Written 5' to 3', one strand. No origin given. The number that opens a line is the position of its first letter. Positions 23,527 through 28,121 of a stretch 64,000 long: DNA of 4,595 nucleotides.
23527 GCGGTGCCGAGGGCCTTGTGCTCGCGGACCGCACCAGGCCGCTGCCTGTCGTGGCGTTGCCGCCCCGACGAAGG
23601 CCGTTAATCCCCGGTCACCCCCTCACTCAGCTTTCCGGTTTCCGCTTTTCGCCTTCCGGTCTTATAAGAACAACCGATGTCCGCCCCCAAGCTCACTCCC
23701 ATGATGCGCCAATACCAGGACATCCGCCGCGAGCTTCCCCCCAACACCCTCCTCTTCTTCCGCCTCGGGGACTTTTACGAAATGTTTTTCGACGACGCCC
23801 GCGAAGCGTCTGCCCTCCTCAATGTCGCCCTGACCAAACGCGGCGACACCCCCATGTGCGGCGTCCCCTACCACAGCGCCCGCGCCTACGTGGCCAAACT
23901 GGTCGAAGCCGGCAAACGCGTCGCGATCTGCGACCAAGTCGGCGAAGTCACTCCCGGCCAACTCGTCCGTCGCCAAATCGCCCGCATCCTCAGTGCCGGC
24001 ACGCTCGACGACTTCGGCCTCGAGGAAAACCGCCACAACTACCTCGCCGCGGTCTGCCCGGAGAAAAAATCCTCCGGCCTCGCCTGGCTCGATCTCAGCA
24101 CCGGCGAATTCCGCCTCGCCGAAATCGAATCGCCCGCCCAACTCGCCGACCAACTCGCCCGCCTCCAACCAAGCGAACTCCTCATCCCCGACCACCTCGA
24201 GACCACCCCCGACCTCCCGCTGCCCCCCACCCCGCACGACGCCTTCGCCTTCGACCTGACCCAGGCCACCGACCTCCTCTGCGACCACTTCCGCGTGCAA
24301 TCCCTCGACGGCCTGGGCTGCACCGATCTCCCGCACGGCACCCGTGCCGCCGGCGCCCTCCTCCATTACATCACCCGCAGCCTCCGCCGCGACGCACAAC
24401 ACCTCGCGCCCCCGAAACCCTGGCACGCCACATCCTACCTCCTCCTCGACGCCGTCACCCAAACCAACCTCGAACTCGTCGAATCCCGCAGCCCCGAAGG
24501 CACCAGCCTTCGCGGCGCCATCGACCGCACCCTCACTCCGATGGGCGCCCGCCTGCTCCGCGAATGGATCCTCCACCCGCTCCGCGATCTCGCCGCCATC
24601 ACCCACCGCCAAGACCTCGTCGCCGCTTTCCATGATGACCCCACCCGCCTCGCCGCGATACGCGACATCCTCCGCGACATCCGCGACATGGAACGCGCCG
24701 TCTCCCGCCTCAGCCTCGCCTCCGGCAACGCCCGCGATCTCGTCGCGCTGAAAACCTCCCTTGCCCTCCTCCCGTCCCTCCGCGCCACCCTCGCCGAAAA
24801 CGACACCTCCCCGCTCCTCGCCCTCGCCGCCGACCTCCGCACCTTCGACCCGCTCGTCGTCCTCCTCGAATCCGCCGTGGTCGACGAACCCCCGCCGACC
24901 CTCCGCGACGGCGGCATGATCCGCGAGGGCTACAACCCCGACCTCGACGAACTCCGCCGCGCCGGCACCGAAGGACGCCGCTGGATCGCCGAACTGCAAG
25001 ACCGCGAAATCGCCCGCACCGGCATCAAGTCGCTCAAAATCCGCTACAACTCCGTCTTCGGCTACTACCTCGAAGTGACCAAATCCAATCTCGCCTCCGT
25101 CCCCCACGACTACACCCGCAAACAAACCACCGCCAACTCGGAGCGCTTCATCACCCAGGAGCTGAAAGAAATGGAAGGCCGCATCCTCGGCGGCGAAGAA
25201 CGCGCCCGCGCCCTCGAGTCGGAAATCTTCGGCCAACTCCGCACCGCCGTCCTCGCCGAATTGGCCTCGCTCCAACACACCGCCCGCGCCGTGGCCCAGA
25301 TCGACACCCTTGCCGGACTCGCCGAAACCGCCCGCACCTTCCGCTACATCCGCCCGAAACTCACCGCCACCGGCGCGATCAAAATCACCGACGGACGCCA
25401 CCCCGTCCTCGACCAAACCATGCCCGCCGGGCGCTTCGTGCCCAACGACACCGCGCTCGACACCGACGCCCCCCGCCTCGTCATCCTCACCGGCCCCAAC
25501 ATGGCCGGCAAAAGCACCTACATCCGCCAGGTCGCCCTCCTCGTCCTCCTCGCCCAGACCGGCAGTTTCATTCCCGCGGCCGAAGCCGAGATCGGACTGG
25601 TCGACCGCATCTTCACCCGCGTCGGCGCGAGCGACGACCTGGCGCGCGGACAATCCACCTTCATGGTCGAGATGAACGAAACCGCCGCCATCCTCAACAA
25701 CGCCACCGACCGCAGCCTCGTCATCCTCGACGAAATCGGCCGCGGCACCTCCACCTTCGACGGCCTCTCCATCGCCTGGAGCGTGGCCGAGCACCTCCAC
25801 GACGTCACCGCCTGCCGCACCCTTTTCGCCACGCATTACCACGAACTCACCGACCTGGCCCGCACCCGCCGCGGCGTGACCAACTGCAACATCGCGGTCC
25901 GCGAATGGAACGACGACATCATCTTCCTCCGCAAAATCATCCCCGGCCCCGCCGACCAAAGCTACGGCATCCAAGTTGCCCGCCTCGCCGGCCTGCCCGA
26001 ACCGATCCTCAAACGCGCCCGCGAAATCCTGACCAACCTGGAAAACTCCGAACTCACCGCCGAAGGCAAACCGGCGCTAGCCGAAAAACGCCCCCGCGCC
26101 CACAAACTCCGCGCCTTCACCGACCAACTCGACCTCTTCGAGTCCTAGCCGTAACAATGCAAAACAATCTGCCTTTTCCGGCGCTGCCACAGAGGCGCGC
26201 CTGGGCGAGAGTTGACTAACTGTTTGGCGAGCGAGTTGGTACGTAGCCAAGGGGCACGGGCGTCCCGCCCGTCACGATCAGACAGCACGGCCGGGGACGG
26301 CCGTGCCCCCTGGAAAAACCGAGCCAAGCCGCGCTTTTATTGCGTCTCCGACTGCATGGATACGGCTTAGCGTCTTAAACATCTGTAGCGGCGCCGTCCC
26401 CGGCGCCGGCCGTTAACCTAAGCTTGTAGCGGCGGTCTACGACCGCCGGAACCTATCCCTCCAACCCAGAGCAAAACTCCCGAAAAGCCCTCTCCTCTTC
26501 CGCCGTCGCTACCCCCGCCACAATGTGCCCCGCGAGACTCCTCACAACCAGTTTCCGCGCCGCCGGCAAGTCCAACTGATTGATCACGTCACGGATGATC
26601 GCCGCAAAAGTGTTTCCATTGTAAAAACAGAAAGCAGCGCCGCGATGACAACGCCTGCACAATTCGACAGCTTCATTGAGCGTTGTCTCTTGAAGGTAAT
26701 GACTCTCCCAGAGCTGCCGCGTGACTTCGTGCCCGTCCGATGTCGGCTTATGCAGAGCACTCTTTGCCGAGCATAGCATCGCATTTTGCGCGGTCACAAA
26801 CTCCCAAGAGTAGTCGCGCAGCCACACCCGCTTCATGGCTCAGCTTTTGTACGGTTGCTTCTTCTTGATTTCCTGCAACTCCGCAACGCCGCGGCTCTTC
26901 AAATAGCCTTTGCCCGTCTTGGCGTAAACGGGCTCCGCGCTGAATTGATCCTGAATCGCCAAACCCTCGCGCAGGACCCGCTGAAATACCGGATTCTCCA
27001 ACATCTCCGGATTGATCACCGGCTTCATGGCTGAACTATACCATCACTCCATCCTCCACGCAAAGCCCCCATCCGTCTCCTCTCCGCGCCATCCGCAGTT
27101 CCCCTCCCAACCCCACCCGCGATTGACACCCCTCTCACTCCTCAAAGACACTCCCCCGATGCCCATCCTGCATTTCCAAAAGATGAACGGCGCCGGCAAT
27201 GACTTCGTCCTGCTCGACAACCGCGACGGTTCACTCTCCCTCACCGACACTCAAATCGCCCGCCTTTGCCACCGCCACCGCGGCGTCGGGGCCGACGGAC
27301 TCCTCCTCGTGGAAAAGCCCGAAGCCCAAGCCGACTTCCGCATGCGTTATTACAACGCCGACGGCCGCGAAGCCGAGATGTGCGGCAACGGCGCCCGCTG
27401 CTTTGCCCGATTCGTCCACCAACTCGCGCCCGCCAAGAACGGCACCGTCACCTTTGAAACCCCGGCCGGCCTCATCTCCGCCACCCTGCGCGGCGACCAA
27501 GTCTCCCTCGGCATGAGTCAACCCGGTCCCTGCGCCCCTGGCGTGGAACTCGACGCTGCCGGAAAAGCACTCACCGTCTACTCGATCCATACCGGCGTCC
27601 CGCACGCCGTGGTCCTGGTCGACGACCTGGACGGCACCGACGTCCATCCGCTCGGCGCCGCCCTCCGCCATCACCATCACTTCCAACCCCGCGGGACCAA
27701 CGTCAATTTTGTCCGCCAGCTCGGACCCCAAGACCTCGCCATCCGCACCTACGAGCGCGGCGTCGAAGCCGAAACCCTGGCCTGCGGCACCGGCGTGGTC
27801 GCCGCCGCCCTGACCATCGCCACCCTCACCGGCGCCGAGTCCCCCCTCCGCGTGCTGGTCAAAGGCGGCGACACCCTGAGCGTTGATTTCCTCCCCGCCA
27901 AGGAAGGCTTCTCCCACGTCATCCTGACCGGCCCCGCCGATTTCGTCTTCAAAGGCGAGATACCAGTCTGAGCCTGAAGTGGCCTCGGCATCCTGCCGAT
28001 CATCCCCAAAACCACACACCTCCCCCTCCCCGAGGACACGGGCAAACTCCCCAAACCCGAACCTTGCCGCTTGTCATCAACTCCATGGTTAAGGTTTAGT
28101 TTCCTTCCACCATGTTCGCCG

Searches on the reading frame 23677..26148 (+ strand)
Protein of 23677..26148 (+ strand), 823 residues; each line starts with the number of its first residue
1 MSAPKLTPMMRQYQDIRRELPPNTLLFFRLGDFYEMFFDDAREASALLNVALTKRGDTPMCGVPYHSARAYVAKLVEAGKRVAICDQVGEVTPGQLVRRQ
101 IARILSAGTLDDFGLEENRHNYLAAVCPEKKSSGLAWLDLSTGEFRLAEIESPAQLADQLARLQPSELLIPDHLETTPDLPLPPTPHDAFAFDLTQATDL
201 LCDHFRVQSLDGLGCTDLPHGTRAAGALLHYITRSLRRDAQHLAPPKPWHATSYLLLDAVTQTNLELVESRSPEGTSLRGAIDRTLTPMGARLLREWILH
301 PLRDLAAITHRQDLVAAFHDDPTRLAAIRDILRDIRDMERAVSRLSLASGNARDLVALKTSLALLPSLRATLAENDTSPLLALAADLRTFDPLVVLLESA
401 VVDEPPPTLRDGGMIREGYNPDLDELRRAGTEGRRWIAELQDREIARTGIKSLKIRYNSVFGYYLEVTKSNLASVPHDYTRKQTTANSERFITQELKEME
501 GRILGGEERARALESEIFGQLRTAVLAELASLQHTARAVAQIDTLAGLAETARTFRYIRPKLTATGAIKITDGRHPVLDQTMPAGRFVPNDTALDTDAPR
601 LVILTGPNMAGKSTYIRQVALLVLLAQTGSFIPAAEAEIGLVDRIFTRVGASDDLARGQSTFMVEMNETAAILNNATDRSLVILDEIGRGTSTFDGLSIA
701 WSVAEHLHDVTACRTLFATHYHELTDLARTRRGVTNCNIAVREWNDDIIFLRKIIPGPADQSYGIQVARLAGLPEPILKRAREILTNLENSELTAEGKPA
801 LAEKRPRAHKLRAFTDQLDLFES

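Call 25: find_encoding_contigs(protein=window:23677-26148:+, flank=3000, max_places=6)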
Protein window:23677-26148:+ (823 aa): no gene with exactly this product is on record in the collection.

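Call 26: search_protein_families(library=pfam, proteins=[window:23677-26148:+], max_evalue=1)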
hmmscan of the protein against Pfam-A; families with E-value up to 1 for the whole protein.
window:23677-26148:+ (823 aa): 10 families
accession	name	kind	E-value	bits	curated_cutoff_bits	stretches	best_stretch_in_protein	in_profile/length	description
PF00488.27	MutS_V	-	1.4e-87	293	30.2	1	602-789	1-188/188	MutS domain V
PF05192.23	MutS_III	-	8.2e-48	163.8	34.1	1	261-549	2-194/194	MutS domain III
PF01624.25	MutS_I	-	6.5e-33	113.8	20.6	1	7-112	1-111/113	MutS domain I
PF05190.23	MutS_IV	-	2.3e-30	105.1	22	1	418-508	1-91/92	MutS family domain IV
PF05188.22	MutS_II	-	1.9e-24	87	25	1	121-243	1-132/133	MutS domain II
PF13514.12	AAA_27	-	0.021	14.8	22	1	585-620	12-47/206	AAA domain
PF25199.1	nSTAND_NTPase5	-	0.029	14.6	34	1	593-626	35-67/145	Novel STAND NTPase 5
PF13173.12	AAA_14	-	0.091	13.2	27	1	600-690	3-74/129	AAA domain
PF18625.7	EspB_PE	-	0.15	13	29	0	508-546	5-42/77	ESX-1 secreted protein B PE domain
PF13555.12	AAA_29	-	0.26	11.5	27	1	601-626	24-49/61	P-loop containing region of AAA domain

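Call 27: find_homologous_proteins(query=window:23677-26148:+, max_evalue=1e-100)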
Query window:23677-26148:+ (823 aa): 7989 proteins with E <= 1e-100 among 8000 candidates; the best 120 are listed.
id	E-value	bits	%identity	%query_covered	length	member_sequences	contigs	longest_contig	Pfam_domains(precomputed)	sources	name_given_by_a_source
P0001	0.0e+0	1802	98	100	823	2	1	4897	PF01624.26,PF05192.24,PF05188.24,PF05190.24,PF00488.28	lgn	-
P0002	0.0e+0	1785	98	100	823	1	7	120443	PF01624.26,PF05192.24,PF05188.24,PF05190.24,PF00488.28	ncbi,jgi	jgi:DNA mismatch repair protein MutS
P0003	0.0e+0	1782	98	100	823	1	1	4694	PF01624.26,PF05192.24,PF05188.24,PF05190.24,PF00488.28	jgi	-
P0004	0.0e+0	1781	97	100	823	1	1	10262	PF01624.26,PF05192.24,PF05188.24,PF05190.24,PF00488.28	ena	-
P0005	0.0e+0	1774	97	100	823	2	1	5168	PF01624.26,PF05192.24,PF05188.24,PF05190.24,PF00488.28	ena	-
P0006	0.0e+0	1772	97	100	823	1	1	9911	PF01624.26,PF05192.24,PF05188.24,PF05190.24,PF00488.28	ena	-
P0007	0.0e+0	1733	95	100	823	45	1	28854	PF01624.26,PF05192.24,PF05188.24,PF05190.24,PF00488.28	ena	-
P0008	0.0e+0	1720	94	100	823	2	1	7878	PF01624.26,PF05192.24,PF05188.24,PF05190.24,PF00488.28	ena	-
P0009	0.0e+0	1708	93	100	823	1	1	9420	PF01624.26,PF05192.24,PF05188.24,PF05190.24,PF00488.28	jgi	jgi:DNA mismatch repair protein MutS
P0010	0.0e+0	1690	92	100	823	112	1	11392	PF01624.26,PF05192.24,PF05188.24,PF05190.24,PF00488.28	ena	-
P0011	0.0e+0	1672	91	100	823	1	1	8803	PF01624.26,PF05192.24,PF05188.24,PF05190.24,PF00488.28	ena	-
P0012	0.0e+0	1666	91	100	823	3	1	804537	PF01624.26,PF05192.24,PF05188.24,PF05190.24,PF00488.28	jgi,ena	jgi:DNA mismatch repair protein MutS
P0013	0.0e+0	1660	91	100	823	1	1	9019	PF01624.26,PF05192.24,PF05188.24,PF05190.24,PF00488.28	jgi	jgi:DNA mismatch repair protein MutS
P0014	0.0e+0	1659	90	100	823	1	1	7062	PF01624.26,PF05192.24,PF05188.24,PF05190.24,PF00488.28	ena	-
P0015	0.0e+0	1658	91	100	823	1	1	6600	PF01624.26,PF05192.24,PF05188.24,PF05190.24,PF00488.28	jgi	jgi:DNA mismatch repair protein MutS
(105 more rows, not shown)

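Call 28: find_encoding_contigs(protein=P0002, flank=10000, max_places=3)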
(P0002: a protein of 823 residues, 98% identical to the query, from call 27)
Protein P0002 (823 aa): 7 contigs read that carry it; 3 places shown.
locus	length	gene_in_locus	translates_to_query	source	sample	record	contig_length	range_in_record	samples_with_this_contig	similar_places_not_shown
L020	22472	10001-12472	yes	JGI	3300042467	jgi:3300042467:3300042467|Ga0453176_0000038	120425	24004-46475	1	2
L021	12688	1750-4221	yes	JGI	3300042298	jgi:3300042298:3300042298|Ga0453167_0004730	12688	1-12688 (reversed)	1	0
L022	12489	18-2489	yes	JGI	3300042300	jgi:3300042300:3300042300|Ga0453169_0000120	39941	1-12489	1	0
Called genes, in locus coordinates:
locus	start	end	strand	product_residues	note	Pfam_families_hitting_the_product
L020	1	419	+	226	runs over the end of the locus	PF09394:Inhibitor_I42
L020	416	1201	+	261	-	PF00977:His_biosynth (faint), PF05690:ThiG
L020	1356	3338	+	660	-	PF11412:DsbD_N, PF02683:DsbD_TM, PF13899:Thioredoxin_7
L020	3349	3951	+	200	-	PF00578:AhpC-TSA, PF08534:Redoxin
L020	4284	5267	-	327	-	PF01476:LysM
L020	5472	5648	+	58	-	-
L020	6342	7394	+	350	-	PF01595:CNNM, PF00571:CBS (weak)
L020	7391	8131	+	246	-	PF04402:SIMPL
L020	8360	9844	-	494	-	PF00939:Na_sulph_symp, PF03600:CitMHS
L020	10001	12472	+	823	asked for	PF01624:MutS_I, PF05188:MutS_II, PF05192:MutS_III, PF05190:MutS_IV, PF00488:MutS_V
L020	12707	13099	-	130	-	-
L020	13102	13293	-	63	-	-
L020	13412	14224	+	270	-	PF01678:DAP_epimerase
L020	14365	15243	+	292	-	PF00701:DHDPS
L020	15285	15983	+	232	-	PF01113:DapB_N, PF05173:DapB_C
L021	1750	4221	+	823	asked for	PF01624:MutS_I, PF05188:MutS_II, PF05192:MutS_III, PF05190:MutS_IV, PF00488:MutS_V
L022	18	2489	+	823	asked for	PF01624:MutS_I, PF05188:MutS_II, PF05192:MutS_III, PF05190:MutS_IV, PF00488:MutS_V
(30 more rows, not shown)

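Call 29: find_encoding_contigs(protein=P0007, flank=10000, max_places=2)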
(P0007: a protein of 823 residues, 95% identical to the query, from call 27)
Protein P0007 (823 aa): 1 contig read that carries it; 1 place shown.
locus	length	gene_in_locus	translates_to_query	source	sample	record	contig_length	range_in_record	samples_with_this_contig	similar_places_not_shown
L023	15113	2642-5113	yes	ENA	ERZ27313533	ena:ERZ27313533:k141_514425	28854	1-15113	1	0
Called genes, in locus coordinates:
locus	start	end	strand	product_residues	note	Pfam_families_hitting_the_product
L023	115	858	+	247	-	PF04402:SIMPL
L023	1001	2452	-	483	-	PF00939:Na_sulph_symp, PF03600:CitMHS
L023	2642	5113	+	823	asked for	PF01624:MutS_I, PF05188:MutS_II, PF05192:MutS_III, PF05190:MutS_IV, PF00488:MutS_V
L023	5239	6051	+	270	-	PF01678:DAP_epimerase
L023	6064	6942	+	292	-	PF00701:DHDPS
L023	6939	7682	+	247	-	PF01113:DapB_N, PF05173:DapB_C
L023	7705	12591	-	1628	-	PF00082:Peptidase_S8, PF01483:P_proprotein, PF17957:Big_7, PF00932:LTD, PF05345:He_PIG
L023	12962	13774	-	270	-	PF05235:CHAD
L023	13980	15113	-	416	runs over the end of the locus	PF04389:Peptidase_M28 (weak), PF01546:Peptidase_M20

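Call 30: find_encoding_contigs(protein=P0012, flank=10000, max_places=2)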
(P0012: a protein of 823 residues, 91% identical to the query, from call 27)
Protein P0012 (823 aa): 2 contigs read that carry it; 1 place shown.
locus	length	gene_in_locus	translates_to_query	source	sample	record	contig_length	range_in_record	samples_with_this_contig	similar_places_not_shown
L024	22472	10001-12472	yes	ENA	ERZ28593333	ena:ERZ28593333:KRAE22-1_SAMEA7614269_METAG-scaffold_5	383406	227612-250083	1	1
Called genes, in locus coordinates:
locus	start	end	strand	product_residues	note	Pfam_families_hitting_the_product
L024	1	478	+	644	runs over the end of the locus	PF00005:ABC_tran, PF00006:ATP-synt_ab (faint), PF02463:SMC_N (faint), PF03193:RsgA_GTPase (faint), PF12848:ABC_tran_Xtn, PF00005:ABC_tran, PF13304:AAA_21 (weak), PF16326:ABC_tran_CTD (weak), +3 more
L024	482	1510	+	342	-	PF01795:Methyltransf_5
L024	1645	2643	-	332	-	PF03308:MeaB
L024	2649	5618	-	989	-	PF01642:MM_CoA_mutase, PF02310:B12-binding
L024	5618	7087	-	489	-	PF00682:HMGL-like, PF02436:PYC_OADA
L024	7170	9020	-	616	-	PF00128:Alpha-amylase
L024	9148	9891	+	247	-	PF04402:SIMPL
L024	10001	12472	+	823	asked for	PF01624:MutS_I, PF05188:MutS_II, PF05192:MutS_III, PF05190:MutS_IV, PF00488:MutS_V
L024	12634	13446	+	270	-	PF01678:DAP_epimerase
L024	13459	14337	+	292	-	PF00701:DHDPS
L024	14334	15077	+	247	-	PF01113:DapB_N, PF05173:DapB_C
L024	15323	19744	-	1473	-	PF00082:Peptidase_S8, PF17957:Big_7, PF00932:LTD, PF05345:He_PIG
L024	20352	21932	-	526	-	PF20656:MS_N, PF01274:MS_TIM-barrel, PF20659:MS_C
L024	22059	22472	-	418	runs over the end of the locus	PF04389:Peptidase_M28 (weak), PF01546:Peptidase_M20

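Call 33: find_encoding_contigs(protein=P0001, flank=10000, max_places=2)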
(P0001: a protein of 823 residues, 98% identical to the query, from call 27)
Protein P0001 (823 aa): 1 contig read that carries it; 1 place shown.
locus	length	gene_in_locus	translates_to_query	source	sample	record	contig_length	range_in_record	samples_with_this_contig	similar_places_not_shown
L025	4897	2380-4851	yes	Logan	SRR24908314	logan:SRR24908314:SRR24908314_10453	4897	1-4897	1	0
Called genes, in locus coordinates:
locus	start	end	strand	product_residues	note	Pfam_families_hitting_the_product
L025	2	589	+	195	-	?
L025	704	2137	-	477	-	PF00939:Na_sulph_symp, PF03600:CitMHS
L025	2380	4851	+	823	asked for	PF01624:MutS_I, PF05188:MutS_II, PF05192:MutS_III, PF05190:MutS_IV, PF00488:MutS_V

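Call 34: find_encoding_contigs(protein=P0004, flank=10000, max_places=2)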
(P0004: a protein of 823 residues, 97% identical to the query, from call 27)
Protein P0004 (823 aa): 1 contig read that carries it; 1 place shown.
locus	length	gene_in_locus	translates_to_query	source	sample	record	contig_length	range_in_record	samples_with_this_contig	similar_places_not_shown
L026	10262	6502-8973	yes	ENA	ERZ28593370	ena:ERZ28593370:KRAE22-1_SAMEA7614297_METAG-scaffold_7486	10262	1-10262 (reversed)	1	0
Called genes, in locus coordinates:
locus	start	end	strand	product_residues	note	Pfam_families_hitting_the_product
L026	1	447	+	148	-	?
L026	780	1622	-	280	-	PF13432:TPR_16 (weak), PF01476:LysM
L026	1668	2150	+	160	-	-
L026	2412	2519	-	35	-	-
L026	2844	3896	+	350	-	PF01595:CNNM, PF00571:CBS (weak)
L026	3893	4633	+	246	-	PF04402:SIMPL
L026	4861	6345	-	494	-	PF00939:Na_sulph_symp, PF03600:CitMHS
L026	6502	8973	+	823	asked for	PF01624:MutS_I, PF05188:MutS_II, PF05192:MutS_III, PF05190:MutS_IV, PF00488:MutS_V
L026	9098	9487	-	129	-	-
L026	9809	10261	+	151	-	?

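Call 35: find_encoding_contigs(protein=P0006, flank=10000, max_places=2)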
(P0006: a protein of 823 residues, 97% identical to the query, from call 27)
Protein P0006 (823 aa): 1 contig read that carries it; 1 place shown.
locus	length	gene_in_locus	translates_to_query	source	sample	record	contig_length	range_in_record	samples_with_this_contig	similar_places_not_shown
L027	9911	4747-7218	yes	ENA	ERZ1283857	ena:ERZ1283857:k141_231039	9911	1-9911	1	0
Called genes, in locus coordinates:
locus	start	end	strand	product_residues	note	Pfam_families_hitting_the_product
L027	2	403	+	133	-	?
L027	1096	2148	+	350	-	PF01595:CNNM, PF00571:CBS (weak)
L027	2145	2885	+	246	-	PF04402:SIMPL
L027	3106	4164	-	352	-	PF00939:Na_sulph_symp, PF03600:CitMHS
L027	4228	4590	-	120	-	PF00939:Na_sulph_symp, PF03600:CitMHS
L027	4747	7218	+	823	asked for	PF01624:MutS_I, PF05188:MutS_II, PF05192:MutS_III, PF05190:MutS_IV, PF00488:MutS_V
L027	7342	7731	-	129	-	-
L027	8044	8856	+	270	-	PF01678:DAP_epimerase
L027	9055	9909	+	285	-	?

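Call 69: list_cluster_members(proteins=[P0121, P0122, P0129, P0002])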
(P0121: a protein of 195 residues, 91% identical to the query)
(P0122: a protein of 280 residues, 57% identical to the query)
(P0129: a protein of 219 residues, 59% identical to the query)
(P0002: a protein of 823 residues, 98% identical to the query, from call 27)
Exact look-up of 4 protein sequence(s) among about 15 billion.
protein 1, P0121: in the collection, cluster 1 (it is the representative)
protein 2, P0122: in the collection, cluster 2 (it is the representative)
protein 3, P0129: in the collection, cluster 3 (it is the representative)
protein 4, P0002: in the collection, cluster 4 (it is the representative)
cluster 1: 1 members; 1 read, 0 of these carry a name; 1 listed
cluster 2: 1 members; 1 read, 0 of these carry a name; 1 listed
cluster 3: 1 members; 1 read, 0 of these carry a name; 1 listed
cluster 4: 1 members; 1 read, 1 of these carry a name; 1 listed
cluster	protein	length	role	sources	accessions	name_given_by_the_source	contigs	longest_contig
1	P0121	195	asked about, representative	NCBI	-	-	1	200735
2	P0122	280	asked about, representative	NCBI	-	-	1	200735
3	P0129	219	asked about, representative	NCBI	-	-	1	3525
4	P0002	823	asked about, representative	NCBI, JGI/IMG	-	DNA mismatch repair protein MutS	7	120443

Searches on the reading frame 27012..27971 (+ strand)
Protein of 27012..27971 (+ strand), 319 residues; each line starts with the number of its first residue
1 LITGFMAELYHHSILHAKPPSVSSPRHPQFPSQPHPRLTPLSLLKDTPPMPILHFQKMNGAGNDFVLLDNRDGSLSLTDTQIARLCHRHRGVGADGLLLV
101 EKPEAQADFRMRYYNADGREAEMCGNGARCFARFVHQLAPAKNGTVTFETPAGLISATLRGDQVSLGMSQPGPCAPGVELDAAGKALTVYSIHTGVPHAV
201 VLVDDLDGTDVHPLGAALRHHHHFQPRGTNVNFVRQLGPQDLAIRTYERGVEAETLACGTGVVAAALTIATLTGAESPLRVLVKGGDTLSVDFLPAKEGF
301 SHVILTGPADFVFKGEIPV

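Call 26: search_protein_families(library=pfam, proteins=[window:27012-27971:+], max_evalue=1)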
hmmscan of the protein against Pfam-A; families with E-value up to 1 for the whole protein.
window:27012-27971:+ (319 aa): 4 families
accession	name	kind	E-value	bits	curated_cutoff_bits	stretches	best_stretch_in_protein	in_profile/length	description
PF01678.24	DAP_epimerase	-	1.9e-53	180.1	34.7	2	55-163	1-108/121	Diaminopimelate epimerase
PF02567.21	PhzC-PhzF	-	0.00078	19.5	27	1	99-170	43-117/281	Phenazine biosynthesis-like protein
PF07452.17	CHRD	-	0.023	16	24.1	1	156-241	2-70/117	CHRD domain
PF22554.1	Chap-C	-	0.098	13.8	27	1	71-139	15-85/91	TY-Chap C-terminal domain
